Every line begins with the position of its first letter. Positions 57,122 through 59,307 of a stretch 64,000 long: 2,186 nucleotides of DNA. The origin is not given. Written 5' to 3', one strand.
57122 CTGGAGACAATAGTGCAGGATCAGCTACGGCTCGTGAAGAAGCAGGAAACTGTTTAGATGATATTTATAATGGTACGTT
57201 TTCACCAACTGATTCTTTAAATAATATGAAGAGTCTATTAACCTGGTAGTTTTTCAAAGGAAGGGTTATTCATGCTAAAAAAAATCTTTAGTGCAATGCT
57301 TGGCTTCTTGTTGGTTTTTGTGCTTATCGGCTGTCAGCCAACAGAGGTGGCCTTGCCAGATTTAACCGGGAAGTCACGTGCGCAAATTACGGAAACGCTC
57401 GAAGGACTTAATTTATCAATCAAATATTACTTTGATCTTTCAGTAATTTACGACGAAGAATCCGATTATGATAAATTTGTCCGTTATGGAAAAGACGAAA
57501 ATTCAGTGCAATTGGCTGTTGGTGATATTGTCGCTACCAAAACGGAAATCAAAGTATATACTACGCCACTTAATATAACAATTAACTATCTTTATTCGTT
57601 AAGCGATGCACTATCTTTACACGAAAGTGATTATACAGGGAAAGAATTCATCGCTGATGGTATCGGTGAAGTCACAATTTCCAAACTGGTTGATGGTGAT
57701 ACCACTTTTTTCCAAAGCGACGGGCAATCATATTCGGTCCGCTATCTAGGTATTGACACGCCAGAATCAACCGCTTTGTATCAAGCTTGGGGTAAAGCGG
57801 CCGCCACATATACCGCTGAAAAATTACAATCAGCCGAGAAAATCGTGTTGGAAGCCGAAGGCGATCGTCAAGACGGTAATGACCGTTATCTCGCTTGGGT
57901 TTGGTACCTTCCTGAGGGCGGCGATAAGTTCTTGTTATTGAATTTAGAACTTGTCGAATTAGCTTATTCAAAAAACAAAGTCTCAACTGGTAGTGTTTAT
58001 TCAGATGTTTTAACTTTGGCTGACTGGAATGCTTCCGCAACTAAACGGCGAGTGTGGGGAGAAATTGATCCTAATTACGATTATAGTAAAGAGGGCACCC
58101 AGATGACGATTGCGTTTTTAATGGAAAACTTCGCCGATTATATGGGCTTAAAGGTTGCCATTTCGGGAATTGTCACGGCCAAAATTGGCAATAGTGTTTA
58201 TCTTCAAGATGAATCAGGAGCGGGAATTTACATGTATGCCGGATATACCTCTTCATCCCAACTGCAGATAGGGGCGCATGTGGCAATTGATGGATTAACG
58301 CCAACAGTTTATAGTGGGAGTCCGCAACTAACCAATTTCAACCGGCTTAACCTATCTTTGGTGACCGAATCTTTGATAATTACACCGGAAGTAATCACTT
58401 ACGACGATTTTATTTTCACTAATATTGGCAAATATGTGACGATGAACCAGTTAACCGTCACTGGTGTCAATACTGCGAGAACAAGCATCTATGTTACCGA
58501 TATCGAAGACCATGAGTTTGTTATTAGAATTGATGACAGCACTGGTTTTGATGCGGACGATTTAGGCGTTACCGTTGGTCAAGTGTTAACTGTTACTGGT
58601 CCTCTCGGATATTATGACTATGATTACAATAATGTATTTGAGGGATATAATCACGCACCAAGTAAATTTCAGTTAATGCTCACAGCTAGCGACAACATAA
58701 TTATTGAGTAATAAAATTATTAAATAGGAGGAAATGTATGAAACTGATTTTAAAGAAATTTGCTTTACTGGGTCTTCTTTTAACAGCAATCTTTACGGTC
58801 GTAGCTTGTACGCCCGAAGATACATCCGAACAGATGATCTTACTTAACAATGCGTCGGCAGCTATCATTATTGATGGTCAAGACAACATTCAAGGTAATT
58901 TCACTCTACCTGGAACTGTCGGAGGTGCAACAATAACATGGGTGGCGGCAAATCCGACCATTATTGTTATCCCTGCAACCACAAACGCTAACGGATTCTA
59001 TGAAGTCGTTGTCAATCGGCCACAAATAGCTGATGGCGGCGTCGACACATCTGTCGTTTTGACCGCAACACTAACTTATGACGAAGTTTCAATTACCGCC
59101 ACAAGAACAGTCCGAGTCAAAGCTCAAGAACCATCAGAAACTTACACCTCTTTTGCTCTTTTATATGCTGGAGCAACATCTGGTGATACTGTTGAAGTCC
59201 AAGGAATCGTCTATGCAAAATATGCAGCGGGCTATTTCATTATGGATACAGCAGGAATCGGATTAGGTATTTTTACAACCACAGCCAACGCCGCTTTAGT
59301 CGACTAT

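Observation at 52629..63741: Candidate extracellular nucleic-acid capture and import module: CUT1 ABC importer, SNase lipoprotein and giant LTD lipoprotein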

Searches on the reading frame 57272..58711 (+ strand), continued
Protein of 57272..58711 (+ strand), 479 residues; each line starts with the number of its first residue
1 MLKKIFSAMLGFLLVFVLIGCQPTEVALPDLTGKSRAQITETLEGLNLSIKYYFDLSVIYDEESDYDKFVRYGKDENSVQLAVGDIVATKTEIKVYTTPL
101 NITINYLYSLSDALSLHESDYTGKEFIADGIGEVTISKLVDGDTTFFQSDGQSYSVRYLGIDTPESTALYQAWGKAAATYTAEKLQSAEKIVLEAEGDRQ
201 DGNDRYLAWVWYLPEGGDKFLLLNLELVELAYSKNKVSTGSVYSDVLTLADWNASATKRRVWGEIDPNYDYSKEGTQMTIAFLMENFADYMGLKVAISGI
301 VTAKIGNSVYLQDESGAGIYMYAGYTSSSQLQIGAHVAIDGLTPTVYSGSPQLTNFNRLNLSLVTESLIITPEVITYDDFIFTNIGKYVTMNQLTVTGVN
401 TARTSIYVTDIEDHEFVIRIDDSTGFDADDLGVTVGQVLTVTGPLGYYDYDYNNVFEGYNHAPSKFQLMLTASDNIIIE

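Call 55: search_protein_families(library=pfam, proteins=[L058:11941-15090:+, L058:15143-16330:+, L058:16429-17367:+, L058:17364-18326:+, L058:18461-20176:+, L058:20237-20917:+, L005:11504-15859:+, L005:16000-17940:+, L005:19488-20423:+, L005:20425-21390:+], max_evalue=0.001)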
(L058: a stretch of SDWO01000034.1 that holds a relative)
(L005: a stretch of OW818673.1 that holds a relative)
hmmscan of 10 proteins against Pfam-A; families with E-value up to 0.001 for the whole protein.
L058:11941-15090:+ (1049 aa): 3 families
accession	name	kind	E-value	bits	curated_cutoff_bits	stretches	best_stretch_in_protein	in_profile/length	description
PF20578.4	aBig_2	-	7.5e-40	135.1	27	3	774-856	4-88/89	Atrophied bacterial Ig domain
PF00932.25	LTD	-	1.1e-08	35.8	34.3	1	862-970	4-95/109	Lamin Tail Domain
PF13509.12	S1_2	-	2e-05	25.1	21.8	0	53-89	9-46/61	S1 domain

L058:15143-16330:+ (395 aa): 1 family
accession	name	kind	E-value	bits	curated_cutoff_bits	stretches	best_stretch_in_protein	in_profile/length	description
PF00565.23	SNase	-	5.8e-07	30.4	21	1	254-339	2-79/107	Staphylococcal nuclease homologue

L058:16429-17367:+ (312 aa): 2 families
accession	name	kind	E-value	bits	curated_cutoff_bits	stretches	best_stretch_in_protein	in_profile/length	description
PF01368.27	DHH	-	1.1e-12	48.8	28.1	1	14-149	1-125/125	DHH family, N-terminal domain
PF02272.25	DHHA1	-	1.1e-09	39.1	25.9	1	231-309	17-102/102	DHHA1 domain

L058:17364-18326:+ (320 aa): 2 families
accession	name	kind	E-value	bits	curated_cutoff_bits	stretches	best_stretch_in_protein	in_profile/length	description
PF02272.25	DHHA1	-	1.8e-13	51.3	25.9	1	223-315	9-102/102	DHHA1 domain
PF01368.27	DHH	-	9.5e-13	49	28.1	1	18-156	1-125/125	DHH family, N-terminal domain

L058:18461-20176:+ (571 aa): 2 families
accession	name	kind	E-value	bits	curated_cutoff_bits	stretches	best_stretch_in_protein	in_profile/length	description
PF02690.20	Na_Pi_cotrans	-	4.1e-58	195.7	29.1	2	29-164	1-136/137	Na+/Pi-cotransporter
PF01895.24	PhoU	-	4.1e-28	98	23.5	2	469-550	2-86/89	PhoU domain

L058:20237-20917:+ (226 aa): 2 families
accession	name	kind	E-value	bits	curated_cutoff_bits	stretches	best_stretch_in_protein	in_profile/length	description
PF00072.30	Response_reg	-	4.8e-29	101.2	30.2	1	9-119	1-111/111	Response regulator receiver domain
PF00486.34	Trans_reg_C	-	2e-25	89.1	26.2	1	153-225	2-77/77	Transcriptional regulatory protein, C terminal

L005:11504-15859:+ (1451 aa): 2 families
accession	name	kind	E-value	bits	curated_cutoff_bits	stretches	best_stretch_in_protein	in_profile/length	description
PF20578.4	aBig_2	-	1.3e-34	118.3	27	3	61-132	17-88/89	Atrophied bacterial Ig domain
PF00932.25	LTD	-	3.6e-12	47.1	34.3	1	1284-1389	6-108/109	Lamin Tail Domain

L005:16000-17940:+ (646 aa): 3 families
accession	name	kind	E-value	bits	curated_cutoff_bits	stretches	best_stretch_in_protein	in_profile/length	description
PF00932.25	LTD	-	5.5e-18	65.8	34.3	1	471-586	2-108/109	Lamin Tail Domain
PF20578.4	aBig_2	-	2.1e-06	27.9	27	1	96-178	11-88/89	Atrophied bacterial Ig domain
PF01456.22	Mucin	-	0.0002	21.8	34.7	1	23-102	22-105/143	Mucin-like glycoprotein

L005:19488-20423:+ (311 aa): 2 families
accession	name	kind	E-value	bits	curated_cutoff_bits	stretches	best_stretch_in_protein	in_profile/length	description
PF01368.27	DHH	-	2.6e-16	60.5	28.1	1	14-150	1-125/125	DHH family, N-terminal domain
PF02272.25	DHHA1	-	1.1e-10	42.3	25.9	1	231-310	16-101/102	DHHA1 domain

L005:20425-21390:+ (321 aa): 2 families
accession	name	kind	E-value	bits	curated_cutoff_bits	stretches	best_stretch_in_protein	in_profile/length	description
PF01368.27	DHH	-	9.6e-15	55.4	28.1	1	15-153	1-125/125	DHH family, N-terminal domain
PF02272.25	DHHA1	-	5.8e-13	49.6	25.9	1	227-312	10-102/102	DHHA1 domain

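Call 80: search_protein_families(library=ncbifam, proteins=[L005:19488-20423:+, L005:20425-21390:+, L058:16429-17367:+, L058:17364-18326:+], max_evalue=0.00001)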
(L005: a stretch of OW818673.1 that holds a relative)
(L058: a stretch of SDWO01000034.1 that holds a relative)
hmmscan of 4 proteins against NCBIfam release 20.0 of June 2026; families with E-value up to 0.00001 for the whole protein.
L005:19488-20423:+ (311 aa): 6 families
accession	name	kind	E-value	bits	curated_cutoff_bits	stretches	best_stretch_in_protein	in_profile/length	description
NF053633.1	OlncasPapPhNrnA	equivalog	7.5e-60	202.5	350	1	3-308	7-314/317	bifunctional oligoribonuclease/PAP phosphatase NrnA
NF011110.0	PRK14538.1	equivalog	1.2e-17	63.4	707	1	71-309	445-678/838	putative bifunctional signaling protein/50S ribosomal protein L9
NF003877.0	PRK05427.1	equivalog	3.9e-09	36.4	283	1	13-187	2-183/308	manganese-dependent inorganic pyrophosphatase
NF011443.0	PRK14869.1-5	equivalog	6.8e-09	34.7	335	1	91-200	323-436/546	putative manganese-dependent inorganic diphosphatase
NF011441.0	PRK14869.1-3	equivalog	5.1e-08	32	753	1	91-203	322-438/548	putative manganese-dependent inorganic diphosphatase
NF011440.0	PRK14869.1-2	equivalog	9.7e-07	27.8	746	1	86-203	314-433/541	putative manganese-dependent inorganic diphosphatase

L005:20425-21390:+ (321 aa): 2 families
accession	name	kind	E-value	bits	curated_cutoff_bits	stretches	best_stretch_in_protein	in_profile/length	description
NF053633.1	OlncasPapPhNrnA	equivalog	1.2e-72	244.6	350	1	5-310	8-315/317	bifunctional oligoribonuclease/PAP phosphatase NrnA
NF011110.0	PRK14538.1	equivalog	7.5e-13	47.5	707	1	73-295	445-664/838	putative bifunctional signaling protein/50S ribosomal protein L9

L058:16429-17367:+ (312 aa): 3 families
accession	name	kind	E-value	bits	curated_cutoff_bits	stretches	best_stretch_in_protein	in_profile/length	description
NF053633.1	OlncasPapPhNrnA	equivalog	2.2e-72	243.7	350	1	3-307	7-315/317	bifunctional oligoribonuclease/PAP phosphatase NrnA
NF041569.1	A-tRNAntase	equivalog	1.8e-09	36.4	1440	1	97-309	93-303/880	A-adding tRNA nucleotidyltransferase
NF003877.0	PRK05427.1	equivalog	4.3e-08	33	283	1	15-187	4-184/308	manganese-dependent inorganic pyrophosphatase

L058:17364-18326:+ (320 aa): 2 families
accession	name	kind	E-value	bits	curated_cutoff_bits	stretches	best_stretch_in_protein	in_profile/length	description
NF053633.1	OlncasPapPhNrnA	equivalog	1.2e-67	228.1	350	1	4-314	4-316/317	bifunctional oligoribonuclease/PAP phosphatase NrnA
NF011110.0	PRK14538.1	equivalog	4.1e-07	28.5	707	1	83-196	452-567/838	putative bifunctional signaling protein/50S ribosomal protein L9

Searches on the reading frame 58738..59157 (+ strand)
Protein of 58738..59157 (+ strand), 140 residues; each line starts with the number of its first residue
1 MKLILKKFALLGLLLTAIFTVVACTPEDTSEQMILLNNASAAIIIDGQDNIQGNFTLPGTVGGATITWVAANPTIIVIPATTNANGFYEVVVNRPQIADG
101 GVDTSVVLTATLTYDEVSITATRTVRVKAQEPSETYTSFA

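Call 39: search_protein_families(library=pfam, proteins=[window:58738-59157:+], max_evalue=1)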
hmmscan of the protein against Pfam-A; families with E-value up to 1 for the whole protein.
window:58738-59157:+ (140 aa): 2 families
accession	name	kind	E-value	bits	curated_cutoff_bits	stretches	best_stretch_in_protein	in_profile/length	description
PF20578.4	aBig_2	-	3.5e-08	33.6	27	1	46-130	16-89/89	Atrophied bacterial Ig domain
PF17531.7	O_Spanin_T7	-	0.15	12.5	25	1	6-28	7-29/59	Spanin, outer lipoprotein subunit T7-like virus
